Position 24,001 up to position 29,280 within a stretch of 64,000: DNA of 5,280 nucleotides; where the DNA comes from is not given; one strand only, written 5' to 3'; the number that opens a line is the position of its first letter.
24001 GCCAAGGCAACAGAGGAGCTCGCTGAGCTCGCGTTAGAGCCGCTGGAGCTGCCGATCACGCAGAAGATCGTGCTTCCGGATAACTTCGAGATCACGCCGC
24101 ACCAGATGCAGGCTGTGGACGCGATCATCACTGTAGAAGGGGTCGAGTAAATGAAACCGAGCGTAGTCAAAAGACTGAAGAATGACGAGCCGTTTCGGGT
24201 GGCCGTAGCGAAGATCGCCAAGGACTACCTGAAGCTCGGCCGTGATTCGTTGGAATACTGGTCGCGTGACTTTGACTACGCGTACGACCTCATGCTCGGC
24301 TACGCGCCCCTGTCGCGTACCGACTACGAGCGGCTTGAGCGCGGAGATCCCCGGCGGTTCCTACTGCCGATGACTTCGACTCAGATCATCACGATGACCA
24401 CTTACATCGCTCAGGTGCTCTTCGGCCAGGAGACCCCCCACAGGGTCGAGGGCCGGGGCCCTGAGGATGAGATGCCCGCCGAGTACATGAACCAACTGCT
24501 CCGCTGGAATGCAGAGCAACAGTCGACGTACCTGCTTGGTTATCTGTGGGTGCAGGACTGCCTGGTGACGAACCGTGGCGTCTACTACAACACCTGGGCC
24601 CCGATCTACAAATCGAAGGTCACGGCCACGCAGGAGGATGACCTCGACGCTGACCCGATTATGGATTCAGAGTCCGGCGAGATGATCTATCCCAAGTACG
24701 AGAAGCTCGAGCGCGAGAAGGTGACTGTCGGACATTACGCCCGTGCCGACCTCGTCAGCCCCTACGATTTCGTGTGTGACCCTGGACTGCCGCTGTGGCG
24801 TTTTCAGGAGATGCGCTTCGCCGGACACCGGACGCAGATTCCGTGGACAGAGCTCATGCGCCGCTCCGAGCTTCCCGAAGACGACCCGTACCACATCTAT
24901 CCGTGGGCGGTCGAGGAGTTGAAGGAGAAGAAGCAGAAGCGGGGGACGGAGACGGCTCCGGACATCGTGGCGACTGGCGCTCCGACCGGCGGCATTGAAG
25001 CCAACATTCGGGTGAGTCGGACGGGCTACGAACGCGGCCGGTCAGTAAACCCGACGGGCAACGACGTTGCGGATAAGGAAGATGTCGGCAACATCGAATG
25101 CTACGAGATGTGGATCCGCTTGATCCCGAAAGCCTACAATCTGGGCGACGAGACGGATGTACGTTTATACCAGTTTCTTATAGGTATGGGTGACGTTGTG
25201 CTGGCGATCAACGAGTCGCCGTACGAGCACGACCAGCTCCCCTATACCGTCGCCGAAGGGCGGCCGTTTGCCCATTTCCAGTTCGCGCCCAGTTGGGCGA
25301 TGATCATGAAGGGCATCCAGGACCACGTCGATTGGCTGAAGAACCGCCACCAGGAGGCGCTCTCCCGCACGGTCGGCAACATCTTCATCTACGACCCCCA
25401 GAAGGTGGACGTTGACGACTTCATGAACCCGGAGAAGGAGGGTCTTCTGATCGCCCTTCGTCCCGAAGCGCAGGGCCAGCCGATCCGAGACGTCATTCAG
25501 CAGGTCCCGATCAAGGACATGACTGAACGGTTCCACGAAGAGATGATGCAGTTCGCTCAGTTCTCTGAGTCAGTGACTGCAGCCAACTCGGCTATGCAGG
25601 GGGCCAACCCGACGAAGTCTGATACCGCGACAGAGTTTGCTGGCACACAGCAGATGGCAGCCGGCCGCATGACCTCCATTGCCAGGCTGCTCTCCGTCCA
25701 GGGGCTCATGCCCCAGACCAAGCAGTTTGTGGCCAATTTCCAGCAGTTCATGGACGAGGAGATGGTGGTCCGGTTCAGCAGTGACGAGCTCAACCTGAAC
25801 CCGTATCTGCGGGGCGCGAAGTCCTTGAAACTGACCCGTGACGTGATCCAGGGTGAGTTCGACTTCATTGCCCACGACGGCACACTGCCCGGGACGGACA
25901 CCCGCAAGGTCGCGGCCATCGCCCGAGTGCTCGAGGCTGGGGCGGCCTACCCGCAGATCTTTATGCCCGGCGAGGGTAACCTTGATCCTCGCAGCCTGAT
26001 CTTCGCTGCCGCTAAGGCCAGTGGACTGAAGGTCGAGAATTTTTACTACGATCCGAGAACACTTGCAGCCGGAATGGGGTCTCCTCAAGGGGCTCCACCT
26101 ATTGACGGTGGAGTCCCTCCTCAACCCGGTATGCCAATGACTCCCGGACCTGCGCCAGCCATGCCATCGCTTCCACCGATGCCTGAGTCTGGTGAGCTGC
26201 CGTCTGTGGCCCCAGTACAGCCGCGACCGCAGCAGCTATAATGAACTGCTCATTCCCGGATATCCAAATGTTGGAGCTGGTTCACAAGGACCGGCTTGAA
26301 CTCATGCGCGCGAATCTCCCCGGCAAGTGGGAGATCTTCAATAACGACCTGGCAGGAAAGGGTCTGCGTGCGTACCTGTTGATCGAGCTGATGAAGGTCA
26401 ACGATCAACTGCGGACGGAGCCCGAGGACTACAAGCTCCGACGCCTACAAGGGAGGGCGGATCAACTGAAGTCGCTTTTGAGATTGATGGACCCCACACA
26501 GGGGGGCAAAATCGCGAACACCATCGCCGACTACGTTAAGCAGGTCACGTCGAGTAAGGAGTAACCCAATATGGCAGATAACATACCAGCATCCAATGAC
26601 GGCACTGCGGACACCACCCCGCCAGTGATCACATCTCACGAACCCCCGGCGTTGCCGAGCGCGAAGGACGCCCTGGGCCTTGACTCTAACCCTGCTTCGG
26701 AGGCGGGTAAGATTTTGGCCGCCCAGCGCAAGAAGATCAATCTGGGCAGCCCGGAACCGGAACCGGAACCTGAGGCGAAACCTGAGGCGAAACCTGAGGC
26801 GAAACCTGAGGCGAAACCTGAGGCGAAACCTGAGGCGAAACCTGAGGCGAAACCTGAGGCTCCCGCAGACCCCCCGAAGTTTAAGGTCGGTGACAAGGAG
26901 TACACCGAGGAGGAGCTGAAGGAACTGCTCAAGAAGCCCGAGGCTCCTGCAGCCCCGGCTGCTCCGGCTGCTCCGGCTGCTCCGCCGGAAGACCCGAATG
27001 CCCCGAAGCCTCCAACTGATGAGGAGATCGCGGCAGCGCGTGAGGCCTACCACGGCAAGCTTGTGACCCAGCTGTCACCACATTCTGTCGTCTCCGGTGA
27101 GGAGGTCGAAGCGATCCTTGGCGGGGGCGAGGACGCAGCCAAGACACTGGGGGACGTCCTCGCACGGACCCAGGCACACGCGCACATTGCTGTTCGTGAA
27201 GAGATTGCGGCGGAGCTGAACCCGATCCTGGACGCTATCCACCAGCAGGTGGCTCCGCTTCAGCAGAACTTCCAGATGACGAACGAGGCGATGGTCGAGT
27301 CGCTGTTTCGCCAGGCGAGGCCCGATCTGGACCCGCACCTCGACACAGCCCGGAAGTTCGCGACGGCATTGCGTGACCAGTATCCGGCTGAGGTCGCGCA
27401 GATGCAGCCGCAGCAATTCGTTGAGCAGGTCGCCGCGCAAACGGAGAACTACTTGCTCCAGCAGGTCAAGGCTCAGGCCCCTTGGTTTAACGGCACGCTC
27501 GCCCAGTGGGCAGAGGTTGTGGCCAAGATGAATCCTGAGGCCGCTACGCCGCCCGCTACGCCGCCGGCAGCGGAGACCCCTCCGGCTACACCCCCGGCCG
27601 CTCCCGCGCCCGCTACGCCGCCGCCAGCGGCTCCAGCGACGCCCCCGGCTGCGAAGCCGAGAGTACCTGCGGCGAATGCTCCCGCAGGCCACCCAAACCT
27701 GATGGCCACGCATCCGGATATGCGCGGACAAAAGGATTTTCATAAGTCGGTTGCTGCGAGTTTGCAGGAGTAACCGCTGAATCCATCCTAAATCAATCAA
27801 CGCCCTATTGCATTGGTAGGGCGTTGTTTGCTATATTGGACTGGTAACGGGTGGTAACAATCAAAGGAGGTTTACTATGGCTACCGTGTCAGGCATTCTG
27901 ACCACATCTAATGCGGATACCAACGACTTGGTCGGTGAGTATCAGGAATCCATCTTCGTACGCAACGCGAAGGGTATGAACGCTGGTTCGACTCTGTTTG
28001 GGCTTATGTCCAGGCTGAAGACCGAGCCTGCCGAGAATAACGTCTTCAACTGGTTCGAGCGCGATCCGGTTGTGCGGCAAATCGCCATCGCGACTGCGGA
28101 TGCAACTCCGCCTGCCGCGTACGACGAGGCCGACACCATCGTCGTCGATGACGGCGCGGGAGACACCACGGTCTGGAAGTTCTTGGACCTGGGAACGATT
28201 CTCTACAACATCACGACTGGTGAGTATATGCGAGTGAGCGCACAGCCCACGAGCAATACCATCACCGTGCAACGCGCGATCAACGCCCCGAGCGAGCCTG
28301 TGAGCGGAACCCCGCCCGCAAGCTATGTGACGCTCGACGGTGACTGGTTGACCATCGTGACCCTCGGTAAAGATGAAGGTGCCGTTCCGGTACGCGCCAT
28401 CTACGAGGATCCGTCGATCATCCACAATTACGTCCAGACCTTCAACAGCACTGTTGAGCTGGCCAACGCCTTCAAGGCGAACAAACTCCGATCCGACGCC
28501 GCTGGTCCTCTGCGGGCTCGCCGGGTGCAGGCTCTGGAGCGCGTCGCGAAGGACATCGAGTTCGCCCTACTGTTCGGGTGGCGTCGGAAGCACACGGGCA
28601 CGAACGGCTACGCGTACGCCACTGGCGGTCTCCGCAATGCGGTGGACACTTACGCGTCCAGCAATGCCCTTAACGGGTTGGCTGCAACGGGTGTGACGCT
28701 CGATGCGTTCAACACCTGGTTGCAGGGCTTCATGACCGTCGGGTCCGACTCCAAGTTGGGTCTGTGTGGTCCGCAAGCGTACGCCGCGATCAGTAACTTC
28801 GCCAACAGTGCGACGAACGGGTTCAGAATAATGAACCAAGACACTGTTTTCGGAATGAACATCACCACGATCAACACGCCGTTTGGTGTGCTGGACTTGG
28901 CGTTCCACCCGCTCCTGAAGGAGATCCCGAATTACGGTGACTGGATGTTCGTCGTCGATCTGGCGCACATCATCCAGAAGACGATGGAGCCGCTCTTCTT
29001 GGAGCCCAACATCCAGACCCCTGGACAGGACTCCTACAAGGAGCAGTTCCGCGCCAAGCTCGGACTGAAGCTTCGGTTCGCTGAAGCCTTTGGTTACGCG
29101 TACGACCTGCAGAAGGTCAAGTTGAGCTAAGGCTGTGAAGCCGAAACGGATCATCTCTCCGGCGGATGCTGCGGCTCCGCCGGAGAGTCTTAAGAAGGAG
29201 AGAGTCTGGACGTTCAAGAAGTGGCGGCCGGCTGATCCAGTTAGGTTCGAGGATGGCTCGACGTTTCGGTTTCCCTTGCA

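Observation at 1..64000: Strongly over-represented 10-mer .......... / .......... scattered through genes and intergenic DNA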

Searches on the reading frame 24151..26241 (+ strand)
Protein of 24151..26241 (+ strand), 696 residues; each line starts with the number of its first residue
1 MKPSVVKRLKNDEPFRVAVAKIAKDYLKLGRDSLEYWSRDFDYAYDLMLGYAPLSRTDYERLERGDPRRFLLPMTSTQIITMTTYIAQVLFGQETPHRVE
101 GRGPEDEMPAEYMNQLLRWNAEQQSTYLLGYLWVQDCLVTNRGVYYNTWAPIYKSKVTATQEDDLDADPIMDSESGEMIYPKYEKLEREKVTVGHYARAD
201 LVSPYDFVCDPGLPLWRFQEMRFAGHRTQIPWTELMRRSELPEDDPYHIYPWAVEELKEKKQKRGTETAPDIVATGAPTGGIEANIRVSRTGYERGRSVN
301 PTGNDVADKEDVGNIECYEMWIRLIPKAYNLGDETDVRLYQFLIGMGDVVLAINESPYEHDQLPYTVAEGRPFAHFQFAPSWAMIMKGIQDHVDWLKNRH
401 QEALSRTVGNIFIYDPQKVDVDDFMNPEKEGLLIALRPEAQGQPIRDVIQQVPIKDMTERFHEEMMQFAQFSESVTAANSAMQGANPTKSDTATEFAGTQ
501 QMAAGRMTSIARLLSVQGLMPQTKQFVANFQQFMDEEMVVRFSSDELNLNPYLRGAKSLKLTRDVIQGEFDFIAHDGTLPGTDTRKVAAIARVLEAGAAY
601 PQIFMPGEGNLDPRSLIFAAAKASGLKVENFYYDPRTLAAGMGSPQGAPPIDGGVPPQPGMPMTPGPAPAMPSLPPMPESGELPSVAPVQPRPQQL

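Call 8: search_protein_families(library=pfam, proteins=[window:24151-26241:+])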
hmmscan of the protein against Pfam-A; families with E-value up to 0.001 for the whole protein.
window:24151-26241:+ (696 aa): 1 family
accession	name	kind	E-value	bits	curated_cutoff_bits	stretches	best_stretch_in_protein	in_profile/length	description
PF23899.1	SU10_portal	-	1.6e-21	76.9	30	1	78-602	54-534/593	Phage SU10 portal protein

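Call 9: search_dna_similar(query=window:24151-26241:+, collection=phages, mode=protein, max_rows=15)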
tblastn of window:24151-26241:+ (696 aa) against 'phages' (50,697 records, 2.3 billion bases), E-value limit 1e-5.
Records with a match: 5; places in all: 5; records where one place covers at least 80% of the query: 2.
Best place of each record, by identity: <60% 5.
By first word of the organism name: Vibrio 1; Microcystis 1; Caulobacter 1; Roseobacter 1; Desulfofustis 1.
By host as written in the record: Vibrio splendidus 1; Microcystis elabens 1; Caulobacter sp. 1; Roseobacter sp. (CHUG lineage) 1; - 1.
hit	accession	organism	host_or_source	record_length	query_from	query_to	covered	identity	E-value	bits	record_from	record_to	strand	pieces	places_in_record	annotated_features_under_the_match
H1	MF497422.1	Vibrio phage vB_VspS_VS-ABTNL-3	Vibrio splendidus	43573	66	627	81%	25.4%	2e-40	166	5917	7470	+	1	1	hypothetical protein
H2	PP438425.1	Microcystis phage Mel-JY34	Microcystis elabens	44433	3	627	90%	21.8%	2e-30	134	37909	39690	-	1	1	hypothetical protein | terminase large subunit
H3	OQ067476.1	Caulobacter phage Kuura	Caulobacter sp.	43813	81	580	72%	23.4%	3e-22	108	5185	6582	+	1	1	putative portal protein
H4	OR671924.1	Roseobacter phage CRP-810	Roseobacter sp. (CHUG lineage)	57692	295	595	43%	24.3%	1e-11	74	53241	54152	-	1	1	portal protein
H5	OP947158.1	Desulfofustis phage LS06-2018-MD01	-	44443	315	581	38%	23.5%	1e-14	84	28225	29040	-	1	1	portal protein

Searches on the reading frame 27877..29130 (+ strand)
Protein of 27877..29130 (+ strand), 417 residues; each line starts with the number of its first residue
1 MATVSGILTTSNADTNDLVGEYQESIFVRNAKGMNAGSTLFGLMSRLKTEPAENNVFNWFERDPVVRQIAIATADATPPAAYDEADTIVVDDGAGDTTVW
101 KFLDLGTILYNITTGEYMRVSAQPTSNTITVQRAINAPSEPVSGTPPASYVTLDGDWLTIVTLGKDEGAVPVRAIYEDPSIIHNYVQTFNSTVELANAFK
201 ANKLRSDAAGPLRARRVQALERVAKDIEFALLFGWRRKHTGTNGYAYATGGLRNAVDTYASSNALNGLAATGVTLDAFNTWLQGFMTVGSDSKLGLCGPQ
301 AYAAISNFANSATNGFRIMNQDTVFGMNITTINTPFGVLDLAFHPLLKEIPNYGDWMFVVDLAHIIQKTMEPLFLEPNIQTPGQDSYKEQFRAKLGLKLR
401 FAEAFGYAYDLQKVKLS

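Call 8: search_protein_families(library=pfam, proteins=[window:27877-29130:+])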
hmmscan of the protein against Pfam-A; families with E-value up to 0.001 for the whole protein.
window:27877-29130:+ (417 aa): 1 family
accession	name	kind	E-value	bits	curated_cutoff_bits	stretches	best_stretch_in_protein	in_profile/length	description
PF17236.8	SU10_MCP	-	2.6e-28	99.8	24.1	1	164-410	58-290/292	SU10 major capsid protein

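Call 15: find_related_loci(query=window:27877-29130:+, collection=viral_contigs, flank=10000)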
Query window:27877-29130:+ (417 aa) in viral_contigs; peptide patterns used: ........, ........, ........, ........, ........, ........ (x = any residue, [..] = any of these).
1 stretches matched a pattern, but none encodes a relative of the query by tblastn (E <= 1e-3).

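Call 17: find_encoding_contigs(protein=window:27877-29130:+, flank=10000, max_places=10)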
Protein window:27877-29130:+ (417 aa): 3 contigs read that carry it; 3 places shown.
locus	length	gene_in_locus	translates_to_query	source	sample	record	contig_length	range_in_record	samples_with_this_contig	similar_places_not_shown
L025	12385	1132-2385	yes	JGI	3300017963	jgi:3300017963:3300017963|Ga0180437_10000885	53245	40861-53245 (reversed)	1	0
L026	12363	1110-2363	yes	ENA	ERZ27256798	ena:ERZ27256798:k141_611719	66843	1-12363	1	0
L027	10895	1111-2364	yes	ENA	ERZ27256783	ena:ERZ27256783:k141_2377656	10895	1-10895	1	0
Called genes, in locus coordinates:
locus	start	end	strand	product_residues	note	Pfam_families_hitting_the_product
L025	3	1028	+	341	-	?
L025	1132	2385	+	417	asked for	PF17236:SU10_MCP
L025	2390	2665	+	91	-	-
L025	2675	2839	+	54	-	-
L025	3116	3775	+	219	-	PF24175:SU10_adaptor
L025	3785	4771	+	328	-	PF21722:Gly_rich_2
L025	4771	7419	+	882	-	PF00149:Metallophos, PF02368:Big_2 (weak), PF13519:VWA_2 (weak)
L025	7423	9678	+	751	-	PF00535:Glycos_transf_2 (weak), PF13641:Glyco_tranf_2_3 (faint), PF10111:Glyco_tranf_2_2 (faint), PF00535:Glycos_transf_2 (weak), PF02709:Glyco_transf_7C (weak)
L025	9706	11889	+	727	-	-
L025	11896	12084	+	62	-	-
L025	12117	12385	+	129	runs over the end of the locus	-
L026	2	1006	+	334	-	?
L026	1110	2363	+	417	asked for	PF17236:SU10_MCP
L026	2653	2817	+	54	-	-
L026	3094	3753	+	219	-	PF24175:SU10_adaptor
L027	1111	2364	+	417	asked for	PF17236:SU10_MCP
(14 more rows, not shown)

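Call 18: find_homologous_proteins(query=window:27877-29130:+)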
Query window:27877-29130:+ (417 aa): 381 proteins with E <= 0.001 among 8000 candidates; the best 120 are listed.
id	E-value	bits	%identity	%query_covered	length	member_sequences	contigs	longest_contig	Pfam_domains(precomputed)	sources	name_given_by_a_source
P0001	2.8e-278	940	100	100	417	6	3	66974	PF17236.9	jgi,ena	-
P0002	1.8e-234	796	83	100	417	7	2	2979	PF17236.9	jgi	-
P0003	6.4e-190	649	74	95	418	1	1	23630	PF17236.9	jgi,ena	-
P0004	4.8e-181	620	69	96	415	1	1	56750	PF17236.9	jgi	jgi:hypothetical protein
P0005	2.9e-180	617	68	99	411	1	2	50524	PF17236.9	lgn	-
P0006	3.0e-180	617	67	99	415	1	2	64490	PF17236.9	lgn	-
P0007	3.7e-180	617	67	99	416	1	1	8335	PF17236.9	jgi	jgi:hypothetical protein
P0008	8.6e-180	616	68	99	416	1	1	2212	PF17236.9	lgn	-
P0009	1.0e-179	616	67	99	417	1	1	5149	PF17236.9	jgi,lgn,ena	-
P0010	3.7e-179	614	66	99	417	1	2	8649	PF17236.9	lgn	-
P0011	5.6e-179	613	66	100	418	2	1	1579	PF17236.9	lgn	-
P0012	6.7e-178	610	67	99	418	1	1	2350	PF17236.9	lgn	-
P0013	8.4e-178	609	66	99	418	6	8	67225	PF17236.9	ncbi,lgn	-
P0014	1.7e-177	608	67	99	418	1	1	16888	PF17236.9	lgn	-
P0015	8.9e-177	606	67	99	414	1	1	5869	PF17236.9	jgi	jgi:hypothetical protein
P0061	8.5e-169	580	64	99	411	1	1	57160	PF17236.9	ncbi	-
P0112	9.7e-147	507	57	99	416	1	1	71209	PF17236.9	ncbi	-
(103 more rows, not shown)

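Call 19: find_encoding_contigs(protein=P0013, flank=10000, max_places=3)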
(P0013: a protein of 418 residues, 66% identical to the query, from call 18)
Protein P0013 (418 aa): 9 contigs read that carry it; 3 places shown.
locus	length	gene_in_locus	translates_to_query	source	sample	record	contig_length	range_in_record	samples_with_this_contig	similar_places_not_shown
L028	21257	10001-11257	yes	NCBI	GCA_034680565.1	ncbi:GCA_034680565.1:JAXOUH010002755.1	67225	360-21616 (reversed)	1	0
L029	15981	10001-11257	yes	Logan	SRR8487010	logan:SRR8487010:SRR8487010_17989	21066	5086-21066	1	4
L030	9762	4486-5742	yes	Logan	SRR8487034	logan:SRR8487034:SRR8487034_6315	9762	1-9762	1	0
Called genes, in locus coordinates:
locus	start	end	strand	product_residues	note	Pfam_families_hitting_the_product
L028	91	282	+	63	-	-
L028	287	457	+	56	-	-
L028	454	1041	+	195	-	PF00239:Resolvase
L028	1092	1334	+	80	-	-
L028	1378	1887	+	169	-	-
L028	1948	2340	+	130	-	-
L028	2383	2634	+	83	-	-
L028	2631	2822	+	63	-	-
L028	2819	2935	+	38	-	-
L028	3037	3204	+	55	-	-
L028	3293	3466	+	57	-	-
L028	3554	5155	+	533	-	PF03237:Terminase_6N, PF04466:Terminase_3 (faint)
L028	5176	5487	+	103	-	-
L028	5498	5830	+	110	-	-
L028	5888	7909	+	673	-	PF23899:SU10_portal (faint)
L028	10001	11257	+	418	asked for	PF17236:SU10_MCP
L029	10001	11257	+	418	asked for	PF17236:SU10_MCP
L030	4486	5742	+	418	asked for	PF17236:SU10_MCP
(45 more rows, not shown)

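Call 20: find_encoding_contigs(protein=P0004, flank=10000, max_places=2)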
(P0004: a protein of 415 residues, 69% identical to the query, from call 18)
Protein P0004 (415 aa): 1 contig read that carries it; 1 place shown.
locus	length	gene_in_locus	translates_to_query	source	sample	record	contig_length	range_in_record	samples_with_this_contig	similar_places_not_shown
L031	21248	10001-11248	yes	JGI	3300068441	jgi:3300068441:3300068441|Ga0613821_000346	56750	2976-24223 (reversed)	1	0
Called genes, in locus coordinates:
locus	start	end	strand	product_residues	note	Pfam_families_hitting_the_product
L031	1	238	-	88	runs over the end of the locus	-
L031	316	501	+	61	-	-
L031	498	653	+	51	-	-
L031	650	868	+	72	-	-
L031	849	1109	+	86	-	-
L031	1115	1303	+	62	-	-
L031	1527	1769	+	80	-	-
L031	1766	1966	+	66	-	-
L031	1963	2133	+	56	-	-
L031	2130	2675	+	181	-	-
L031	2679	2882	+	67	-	-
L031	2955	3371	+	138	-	-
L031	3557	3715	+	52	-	-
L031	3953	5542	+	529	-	PF03237:Terminase_6N, PF04466:Terminase_3 (faint)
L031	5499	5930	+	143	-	-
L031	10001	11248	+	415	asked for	PF17236:SU10_MCP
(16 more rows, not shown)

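Call 21: find_encoding_contigs(protein=P0003, flank=10000, max_places=2)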
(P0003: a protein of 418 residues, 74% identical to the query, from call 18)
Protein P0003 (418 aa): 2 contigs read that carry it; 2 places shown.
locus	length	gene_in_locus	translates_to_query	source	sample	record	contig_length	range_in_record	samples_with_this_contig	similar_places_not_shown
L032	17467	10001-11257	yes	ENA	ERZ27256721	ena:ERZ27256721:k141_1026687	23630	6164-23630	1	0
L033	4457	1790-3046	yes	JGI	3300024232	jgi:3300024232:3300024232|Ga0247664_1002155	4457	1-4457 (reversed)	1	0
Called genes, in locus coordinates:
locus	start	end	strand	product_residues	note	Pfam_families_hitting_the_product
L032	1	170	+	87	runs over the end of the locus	-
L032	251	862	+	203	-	-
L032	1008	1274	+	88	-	-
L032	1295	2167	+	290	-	PF09414:RNA_ligase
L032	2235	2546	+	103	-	-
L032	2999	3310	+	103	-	-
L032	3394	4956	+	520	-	PF04466:Terminase_3 (weak)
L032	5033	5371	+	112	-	-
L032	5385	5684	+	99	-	-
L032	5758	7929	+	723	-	PF23899:SU10_portal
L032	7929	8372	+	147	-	PF02945:Endonuclease_7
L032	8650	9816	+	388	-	-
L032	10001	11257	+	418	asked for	PF17236:SU10_MCP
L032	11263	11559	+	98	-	-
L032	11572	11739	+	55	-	-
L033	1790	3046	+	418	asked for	PF17236:SU10_MCP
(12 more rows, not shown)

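Call 68: list_cluster_members(proteins=[P0013, P0061, P0112, P0167, P0188, P0189, P0130, P0163])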
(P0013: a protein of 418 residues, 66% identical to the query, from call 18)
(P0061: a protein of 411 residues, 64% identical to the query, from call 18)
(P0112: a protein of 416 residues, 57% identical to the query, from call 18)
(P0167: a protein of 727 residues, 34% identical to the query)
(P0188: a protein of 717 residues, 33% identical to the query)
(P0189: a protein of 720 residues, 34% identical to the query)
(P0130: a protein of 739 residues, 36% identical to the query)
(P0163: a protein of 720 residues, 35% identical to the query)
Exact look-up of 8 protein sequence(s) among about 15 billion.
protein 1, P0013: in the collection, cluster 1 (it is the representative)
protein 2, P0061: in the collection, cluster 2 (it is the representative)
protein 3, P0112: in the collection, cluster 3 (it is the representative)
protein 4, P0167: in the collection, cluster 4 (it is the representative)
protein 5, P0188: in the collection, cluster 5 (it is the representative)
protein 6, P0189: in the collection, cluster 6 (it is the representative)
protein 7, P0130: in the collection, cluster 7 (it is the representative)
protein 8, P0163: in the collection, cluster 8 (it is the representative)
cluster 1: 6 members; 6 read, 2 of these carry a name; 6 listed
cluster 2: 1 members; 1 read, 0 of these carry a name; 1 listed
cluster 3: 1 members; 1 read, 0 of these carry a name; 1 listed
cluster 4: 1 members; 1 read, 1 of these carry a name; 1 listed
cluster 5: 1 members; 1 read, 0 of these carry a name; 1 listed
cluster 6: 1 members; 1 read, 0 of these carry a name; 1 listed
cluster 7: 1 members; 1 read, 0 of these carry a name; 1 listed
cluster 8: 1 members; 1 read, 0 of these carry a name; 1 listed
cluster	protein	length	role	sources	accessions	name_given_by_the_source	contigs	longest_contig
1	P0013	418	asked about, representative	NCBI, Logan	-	-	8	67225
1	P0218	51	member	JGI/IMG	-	hypothetical protein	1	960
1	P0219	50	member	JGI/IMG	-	hypothetical protein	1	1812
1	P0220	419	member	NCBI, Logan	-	-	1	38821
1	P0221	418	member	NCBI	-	-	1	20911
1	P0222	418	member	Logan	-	-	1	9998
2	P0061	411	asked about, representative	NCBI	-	-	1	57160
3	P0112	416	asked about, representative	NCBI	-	-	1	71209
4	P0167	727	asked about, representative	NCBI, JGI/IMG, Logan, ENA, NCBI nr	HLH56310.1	MAG TPA: primase-helicase family protein [Verrucomicrobiae bacterium] | primase-helicase family protein [Verrucomicrobiae bacterium]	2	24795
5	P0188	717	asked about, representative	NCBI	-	-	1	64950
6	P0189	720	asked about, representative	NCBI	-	-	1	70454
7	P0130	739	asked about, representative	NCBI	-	-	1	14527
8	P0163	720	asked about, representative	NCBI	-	-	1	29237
